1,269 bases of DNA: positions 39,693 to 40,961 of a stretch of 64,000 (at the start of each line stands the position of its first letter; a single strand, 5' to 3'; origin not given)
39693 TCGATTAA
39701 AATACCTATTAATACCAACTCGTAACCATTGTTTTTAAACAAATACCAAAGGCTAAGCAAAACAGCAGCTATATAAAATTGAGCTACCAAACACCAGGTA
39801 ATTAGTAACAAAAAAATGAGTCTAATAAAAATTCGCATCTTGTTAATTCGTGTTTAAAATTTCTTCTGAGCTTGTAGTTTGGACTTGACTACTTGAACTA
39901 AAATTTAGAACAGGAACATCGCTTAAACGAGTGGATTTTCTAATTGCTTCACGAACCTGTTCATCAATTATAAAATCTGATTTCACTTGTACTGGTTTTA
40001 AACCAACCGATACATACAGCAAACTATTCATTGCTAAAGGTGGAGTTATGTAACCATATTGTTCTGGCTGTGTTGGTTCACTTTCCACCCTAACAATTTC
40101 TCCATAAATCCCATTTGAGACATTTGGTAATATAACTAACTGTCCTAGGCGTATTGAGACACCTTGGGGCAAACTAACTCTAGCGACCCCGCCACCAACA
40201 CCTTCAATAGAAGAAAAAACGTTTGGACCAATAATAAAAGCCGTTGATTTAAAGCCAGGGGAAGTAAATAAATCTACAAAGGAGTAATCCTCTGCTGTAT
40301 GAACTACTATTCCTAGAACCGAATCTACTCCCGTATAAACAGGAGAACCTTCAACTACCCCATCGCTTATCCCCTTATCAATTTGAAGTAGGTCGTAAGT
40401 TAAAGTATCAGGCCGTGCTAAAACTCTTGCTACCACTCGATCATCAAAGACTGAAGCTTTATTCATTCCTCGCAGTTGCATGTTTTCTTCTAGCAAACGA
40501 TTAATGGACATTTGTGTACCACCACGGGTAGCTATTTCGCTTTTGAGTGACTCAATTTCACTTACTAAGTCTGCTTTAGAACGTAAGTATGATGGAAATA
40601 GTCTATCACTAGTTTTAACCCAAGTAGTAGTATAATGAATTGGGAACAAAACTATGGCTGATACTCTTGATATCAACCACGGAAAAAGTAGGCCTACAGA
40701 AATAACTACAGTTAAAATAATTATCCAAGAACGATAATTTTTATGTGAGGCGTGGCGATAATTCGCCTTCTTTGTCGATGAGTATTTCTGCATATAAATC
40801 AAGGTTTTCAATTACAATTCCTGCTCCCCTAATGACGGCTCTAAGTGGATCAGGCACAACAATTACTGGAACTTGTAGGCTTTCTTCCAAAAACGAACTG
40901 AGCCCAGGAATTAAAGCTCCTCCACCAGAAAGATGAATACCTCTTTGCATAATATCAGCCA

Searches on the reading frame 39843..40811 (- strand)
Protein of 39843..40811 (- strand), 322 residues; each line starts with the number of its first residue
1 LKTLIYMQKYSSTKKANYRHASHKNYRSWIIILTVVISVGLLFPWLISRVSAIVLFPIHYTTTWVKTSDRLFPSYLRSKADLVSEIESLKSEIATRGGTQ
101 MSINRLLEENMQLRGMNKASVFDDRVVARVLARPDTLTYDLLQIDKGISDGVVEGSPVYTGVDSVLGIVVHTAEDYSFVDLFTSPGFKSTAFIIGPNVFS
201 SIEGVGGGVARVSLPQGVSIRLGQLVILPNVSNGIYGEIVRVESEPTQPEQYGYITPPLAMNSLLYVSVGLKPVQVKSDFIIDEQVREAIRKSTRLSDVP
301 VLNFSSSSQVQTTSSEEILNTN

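Call 76: search_protein_families(library=pfam, proteins=[window:39843-40811:-], max_evalue=0.001)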
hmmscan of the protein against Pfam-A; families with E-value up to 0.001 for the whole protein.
window:39843-40811:- (322 aa): 1 family
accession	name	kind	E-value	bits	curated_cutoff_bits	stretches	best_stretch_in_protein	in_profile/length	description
PF04085.20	MreC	-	1.2e-11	45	28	1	130-269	1-145/147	Rod shape-determining protein MreC, barrel core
